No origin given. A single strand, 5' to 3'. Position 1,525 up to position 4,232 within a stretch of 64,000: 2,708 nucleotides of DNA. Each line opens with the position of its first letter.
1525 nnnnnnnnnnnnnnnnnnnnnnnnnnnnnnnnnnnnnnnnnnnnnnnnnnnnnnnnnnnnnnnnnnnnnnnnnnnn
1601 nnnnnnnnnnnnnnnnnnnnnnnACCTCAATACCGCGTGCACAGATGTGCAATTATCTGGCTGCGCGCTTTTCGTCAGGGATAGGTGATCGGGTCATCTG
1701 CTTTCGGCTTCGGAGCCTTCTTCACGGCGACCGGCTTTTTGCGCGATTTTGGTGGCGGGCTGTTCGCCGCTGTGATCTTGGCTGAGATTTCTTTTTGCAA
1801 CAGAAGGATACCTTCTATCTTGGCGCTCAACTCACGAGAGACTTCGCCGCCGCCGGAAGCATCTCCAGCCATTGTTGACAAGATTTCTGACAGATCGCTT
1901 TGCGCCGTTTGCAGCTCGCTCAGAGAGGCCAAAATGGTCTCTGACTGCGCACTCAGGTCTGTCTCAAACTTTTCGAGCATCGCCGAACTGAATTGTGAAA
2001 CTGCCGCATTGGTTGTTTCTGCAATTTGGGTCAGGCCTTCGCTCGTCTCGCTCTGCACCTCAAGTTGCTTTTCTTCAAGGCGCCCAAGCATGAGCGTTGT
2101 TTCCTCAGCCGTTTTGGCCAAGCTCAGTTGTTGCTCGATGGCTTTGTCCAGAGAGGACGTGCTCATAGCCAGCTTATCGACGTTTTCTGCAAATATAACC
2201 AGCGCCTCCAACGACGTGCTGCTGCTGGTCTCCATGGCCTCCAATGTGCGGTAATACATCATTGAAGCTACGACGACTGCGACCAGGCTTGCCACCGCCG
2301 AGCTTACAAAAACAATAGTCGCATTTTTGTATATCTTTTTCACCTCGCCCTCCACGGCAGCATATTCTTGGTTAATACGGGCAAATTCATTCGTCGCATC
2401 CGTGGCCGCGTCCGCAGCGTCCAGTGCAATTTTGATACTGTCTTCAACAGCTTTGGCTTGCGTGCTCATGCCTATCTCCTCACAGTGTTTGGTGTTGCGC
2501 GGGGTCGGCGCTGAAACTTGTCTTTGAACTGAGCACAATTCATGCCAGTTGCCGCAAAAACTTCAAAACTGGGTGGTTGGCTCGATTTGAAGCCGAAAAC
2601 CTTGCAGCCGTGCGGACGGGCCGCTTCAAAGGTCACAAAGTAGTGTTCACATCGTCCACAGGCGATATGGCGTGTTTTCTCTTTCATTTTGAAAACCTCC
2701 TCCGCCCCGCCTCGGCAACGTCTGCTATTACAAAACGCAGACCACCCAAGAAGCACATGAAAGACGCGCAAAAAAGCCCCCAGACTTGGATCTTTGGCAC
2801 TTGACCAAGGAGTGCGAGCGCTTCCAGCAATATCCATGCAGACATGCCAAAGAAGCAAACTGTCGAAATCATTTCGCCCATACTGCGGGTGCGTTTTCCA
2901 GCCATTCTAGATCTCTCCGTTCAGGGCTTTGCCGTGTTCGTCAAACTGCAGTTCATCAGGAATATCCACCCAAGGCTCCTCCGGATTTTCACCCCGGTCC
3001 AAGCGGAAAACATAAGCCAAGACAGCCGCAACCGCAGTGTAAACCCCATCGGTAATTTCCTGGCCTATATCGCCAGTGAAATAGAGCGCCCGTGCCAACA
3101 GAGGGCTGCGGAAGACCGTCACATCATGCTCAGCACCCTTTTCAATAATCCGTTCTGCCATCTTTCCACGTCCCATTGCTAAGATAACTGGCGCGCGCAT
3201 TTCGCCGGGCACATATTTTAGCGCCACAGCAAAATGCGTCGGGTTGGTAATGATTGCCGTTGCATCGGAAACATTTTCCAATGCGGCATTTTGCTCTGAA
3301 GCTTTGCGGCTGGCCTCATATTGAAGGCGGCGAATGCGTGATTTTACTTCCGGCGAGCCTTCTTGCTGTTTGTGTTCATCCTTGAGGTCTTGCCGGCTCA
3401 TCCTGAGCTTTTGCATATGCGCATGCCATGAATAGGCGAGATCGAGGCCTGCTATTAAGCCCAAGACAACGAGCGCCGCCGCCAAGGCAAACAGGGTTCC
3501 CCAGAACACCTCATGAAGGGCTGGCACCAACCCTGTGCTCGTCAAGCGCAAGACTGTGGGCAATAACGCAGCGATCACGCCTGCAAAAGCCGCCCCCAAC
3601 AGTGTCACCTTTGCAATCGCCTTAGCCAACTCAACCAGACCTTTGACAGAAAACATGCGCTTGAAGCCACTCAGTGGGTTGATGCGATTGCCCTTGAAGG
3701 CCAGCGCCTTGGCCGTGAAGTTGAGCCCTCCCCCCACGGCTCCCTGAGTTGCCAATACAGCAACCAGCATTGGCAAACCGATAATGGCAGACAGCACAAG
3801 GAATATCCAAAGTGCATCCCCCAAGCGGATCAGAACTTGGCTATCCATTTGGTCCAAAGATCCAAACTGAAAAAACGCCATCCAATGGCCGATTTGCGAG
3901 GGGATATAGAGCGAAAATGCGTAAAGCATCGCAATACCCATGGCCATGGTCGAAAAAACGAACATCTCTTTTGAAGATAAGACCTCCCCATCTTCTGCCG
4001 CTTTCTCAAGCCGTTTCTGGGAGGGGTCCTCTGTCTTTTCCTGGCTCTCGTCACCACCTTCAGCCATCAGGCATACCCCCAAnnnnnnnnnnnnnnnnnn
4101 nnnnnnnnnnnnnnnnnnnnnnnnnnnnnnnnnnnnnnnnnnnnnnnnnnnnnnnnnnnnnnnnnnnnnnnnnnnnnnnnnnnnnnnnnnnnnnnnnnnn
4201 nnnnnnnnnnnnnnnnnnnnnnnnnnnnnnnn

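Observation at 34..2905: Six uncharacterised genes appended to the fliOPQR-flhB export-gate operon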

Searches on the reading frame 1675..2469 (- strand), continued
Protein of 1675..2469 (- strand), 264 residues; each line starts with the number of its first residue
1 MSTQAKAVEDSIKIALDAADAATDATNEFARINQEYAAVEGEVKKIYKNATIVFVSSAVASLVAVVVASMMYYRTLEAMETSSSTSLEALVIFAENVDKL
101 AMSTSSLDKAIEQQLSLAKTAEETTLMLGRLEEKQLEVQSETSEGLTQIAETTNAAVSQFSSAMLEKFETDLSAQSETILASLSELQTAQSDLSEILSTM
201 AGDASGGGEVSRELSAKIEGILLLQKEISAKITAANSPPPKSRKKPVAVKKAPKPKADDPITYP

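Call 81: search_protein_families(library=pfam, proteins=[L094:11615-12310:-, L094:12478-13623:-, L094:13659-14420:-, L094:14667-15218:+, L094:15692-17269:+, L094:17748-19124:-, L094:19124-19528:-, L094:19768-20139:+, L094:20146-20577:+], max_evalue=0.001)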
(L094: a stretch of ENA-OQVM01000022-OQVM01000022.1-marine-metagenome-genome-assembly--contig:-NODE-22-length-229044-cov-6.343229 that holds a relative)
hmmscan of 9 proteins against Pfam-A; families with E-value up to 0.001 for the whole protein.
L094:11615-12310:- (231 aa): 0 families

L094:12478-13623:- (381 aa): 3 families
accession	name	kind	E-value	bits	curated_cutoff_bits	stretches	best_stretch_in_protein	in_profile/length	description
PF13677.11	MotB_plug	-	2e-17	62.9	24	1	16-68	6-58/58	Membrane MotB of proton-channel complex MotA/MotB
PF00691.25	OmpA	-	1.9e-15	57.4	27.2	1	274-373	2-98/98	OmpA family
PF09420.15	Nop16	-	0.00071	20.2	25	0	219-350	61-162/210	Ribosome biogenesis protein Nop16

L094:13659-14420:- (253 aa): 2 families
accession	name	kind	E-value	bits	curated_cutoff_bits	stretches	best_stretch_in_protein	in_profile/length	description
PF01618.21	MotA_ExbB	-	4.8e-27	94.7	22.9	1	98-216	3-126/127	MotA/TolQ/ExbB proton channel family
PF20560.3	MotA_N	-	0.00071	20.2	27.3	1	6-88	1-85/91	Motility protein A N-terminal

L094:14667-15218:+ (183 aa): 1 family
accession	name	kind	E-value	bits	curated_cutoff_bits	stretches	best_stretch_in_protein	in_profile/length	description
PF07603.17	Lcl_C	-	6.8e-22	78.4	34.9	1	59-180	4-116/117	Lcl C-terminal domain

L094:15692-17269:+ (525 aa): 3 families
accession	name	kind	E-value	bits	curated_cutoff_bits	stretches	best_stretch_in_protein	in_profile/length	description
PF04552.19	Sigma54_DBD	-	1.9e-60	203.7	22.8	1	358-516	2-159/160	Sigma-54, DNA binding domain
PF04963.19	Sigma54_CBD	-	3.5e-45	154.5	22.9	1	160-343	5-185/185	Sigma-54 factor, core binding domain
PF00309.25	Sigma54_AID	-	1.3e-18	67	23.8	1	27-71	2-46/46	Sigma-54 factor, Activator interacting domain (AID)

L094:17748-19124:- (458 aa): 1 family
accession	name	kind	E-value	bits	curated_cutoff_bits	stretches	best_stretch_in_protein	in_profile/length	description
PF01551.29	Peptidase_M23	-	7.5e-31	106.6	28.7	1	341-436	1-96/96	Peptidase family M23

L094:19124-19528:- (134 aa): 0 families

L094:19768-20139:+ (123 aa): 1 family
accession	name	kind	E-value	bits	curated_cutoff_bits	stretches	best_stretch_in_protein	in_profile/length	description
PF04519.19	Bactofilin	-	1.4e-23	83.4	27.9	1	17-110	1-96/98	Polymer-forming cytoskeletal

L094:20146-20577:+ (143 aa): 1 family
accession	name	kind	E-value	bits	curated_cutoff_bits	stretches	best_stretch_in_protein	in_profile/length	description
PF04519.19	Bactofilin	-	3.7e-15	56.4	27.9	1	10-103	2-97/98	Polymer-forming cytoskeletal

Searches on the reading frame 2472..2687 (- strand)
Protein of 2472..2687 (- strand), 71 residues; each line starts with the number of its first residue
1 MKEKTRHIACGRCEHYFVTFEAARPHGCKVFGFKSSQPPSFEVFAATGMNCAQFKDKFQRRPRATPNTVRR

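Call 3: search_protein_families(library=pfam, proteins=[window:2472-2687:-], max_evalue=1)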
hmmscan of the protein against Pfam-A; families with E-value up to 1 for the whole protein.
window:2472-2687:- (71 aa): 1 family
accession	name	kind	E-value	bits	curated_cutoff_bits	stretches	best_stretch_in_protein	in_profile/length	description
PF07874.16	DUF1660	-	0.19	12.7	21.4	0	28-58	5-34/63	Prophage protein (DUF1660)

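Call 4: search_protein_families(library=ncbifam, proteins=[window:2472-2687:-], max_evalue=1)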
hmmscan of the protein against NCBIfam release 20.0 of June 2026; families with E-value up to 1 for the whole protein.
window:2472-2687:- (71 aa): 0 families

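Call 41: search_solved_structures(query=A6, max_evalue=10, show_alignments=2)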
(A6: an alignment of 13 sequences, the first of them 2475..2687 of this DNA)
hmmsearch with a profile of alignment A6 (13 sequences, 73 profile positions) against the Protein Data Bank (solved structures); distinct sequences matched with E-value up to 10: 7.
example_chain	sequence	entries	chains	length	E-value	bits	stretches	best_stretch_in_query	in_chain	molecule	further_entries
1gat_A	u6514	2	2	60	0.21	14.6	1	7-36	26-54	ERYTHROID TRANSCRIPTION FACTOR GATA-1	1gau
2gat_A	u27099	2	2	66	0.28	14.2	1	7-36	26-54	ERYTHROID TRANSCRIPTION FACTOR GATA-1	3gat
3dfv_D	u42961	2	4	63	0.29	14.2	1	6-36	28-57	Trans-acting T-cell-specific transcription factor GATA-3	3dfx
9p9v_A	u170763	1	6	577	0.7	13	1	4-20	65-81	ATP-dependent clpX-like chaperone, mitochondrial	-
9ykx_A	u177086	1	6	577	0.7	13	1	4-20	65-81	ATP-dependent clpX-like chaperone, mitochondrial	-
3vd6_C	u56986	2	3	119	1.1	12.4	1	6-36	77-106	Erythroid transcription factor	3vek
8vb2_A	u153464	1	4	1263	1.4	12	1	29-52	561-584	Tetrameric ejection protein (gp48)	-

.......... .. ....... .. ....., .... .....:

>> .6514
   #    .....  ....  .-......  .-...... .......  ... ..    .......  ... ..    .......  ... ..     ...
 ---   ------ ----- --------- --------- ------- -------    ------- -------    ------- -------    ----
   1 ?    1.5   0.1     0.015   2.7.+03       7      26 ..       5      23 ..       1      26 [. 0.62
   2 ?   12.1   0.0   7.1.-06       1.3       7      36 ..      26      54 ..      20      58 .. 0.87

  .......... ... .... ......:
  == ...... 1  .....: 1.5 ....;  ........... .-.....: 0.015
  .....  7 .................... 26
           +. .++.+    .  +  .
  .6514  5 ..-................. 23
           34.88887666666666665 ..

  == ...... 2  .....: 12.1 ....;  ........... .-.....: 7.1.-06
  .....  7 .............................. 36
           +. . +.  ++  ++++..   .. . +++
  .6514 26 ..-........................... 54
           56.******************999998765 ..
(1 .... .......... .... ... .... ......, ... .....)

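Call 64: search_dna_similar(query=window:2475-2687:-, collection=plasmids, mode=protein, max_evalue=0.01, max_rows=20)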
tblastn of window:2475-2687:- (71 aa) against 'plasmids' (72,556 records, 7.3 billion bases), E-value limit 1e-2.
Records with a match: 1; places in all: 1; records where one place covers at least 80% of the query: 0.
Best place of each record, by identity: <60% 1.
By first word of the organism name: Octadecabacter 1.
By predicted mobility (MOB-suite, as given by PLSDB): non-mobilizable 1.
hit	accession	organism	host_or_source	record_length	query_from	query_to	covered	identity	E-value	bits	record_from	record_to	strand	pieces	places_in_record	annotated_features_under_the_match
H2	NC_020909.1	Octadecabacter arcticus 238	150 km offshore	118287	8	59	73%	38.5%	8e-4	42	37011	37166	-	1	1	none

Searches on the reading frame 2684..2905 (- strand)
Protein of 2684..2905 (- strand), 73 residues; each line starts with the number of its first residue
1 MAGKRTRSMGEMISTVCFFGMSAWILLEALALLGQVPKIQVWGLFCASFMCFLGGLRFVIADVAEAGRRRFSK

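Call 3: search_protein_families(library=pfam, proteins=[window:2684-2905:-], max_evalue=1)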
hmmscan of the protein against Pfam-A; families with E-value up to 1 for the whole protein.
window:2684-2905:- (73 aa): 1 family
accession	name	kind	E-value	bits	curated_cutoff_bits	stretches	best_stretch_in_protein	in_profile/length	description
PF11026.13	DUF2721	-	0.074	13.4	28.3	1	12-65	66-122/129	Protein of unknown function (DUF2721)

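Call 4: search_protein_families(library=ncbifam, proteins=[window:2684-2905:-], max_evalue=1)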
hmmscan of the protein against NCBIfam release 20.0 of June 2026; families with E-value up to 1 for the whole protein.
window:2684-2905:- (73 aa): 0 families

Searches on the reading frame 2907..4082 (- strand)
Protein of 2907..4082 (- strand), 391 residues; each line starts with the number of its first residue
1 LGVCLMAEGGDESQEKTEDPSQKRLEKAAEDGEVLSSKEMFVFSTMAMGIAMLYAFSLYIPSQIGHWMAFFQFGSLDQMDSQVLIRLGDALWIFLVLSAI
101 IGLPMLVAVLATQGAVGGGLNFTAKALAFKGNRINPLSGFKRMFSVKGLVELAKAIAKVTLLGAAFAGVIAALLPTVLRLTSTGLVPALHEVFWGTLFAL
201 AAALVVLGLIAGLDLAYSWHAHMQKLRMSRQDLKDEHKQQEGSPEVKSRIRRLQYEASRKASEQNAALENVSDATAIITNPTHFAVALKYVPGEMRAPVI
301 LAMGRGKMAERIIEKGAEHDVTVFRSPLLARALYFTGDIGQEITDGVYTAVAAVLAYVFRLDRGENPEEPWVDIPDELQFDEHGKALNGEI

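Call 3: search_protein_families(library=pfam, proteins=[window:2907-4082:-], max_evalue=1)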
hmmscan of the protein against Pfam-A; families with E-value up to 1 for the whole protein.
window:2907-4082:- (391 aa): 3 families
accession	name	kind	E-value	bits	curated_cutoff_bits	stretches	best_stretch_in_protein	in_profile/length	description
PF01312.24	Bac_export_2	-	2.4e-100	336.5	24.4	1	14-358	1-335/335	FlhB HrpN YscU SpaS Family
PF09580.15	Spore_YhcN_YlaJ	-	0.19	12.2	26.3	1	232-281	35-82/158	Sporulation lipoprotein YhcN/YlaJ (Spore_YhcN_YlaJ)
PF23494.1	bPH_10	-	0.19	11.6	27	1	158-241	16-99/151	YqeB-like bacterial PH domain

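Call 4: search_protein_families(library=ncbifam, proteins=[window:2907-4082:-], max_evalue=1)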
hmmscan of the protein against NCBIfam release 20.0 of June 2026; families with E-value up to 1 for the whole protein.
window:2907-4082:- (391 aa): 11 families
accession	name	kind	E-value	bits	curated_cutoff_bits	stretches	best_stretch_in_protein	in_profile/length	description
TIGR00328.1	flhB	equivalog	3e-100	335.8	349.25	1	14-363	1-346/348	flagellar biosynthesis protein FlhB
TIGR01404.2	FlhB_rel_III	equivalog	2.7e-78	263.7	358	1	15-358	1-338/341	type III secretion system export apparatus subunit SctU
NF009117.0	PRK12468.1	equivalog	7.3e-68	229.1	712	1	11-364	4-353/386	flagellar biosynthesis protein FlhB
NF009364.0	PRK12721.1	equivalog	1.1e-58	199.1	381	1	14-368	2-350/352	EscU/YscU/HrcU family type III secretion system export apparatus switch protein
NF009411.0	PRK12772.1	equivalog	2.6e-57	194.6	739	1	13-363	262-608/610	fused FliR family export protein/FlhB family type III secretion system protein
NF004950.0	PRK06298.1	equivalog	6.1e-44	150.6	434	1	15-377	3-359/360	type III secretion system protein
NF006017.0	PRK08156.1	equivalog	1.9e-37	129.3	394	1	14-337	2-314/367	EscU/YscU/HrcU family type III secretion system export apparatus switch protein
NF009412.0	PRK12773.1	equivalog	1.2e-31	109.6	886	1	12-358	299-642/649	flagellar biosynthesis protein FlhB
TIGR00789.1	flhB_rel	hypoth_equivalog_domain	4e-16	59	117.35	1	283-362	3-81/84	FlhB-like flagellar biosynthesis protein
NF002570.0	PRK02201.1-5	equivalog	0.061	12.3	416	1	169-242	132-207/396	membrane protein insertase YidC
TIGR03495.1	phage_LysB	equivalog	0.27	11.5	92.75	1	201-276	3-75/135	Rz-like lysis system protein LysB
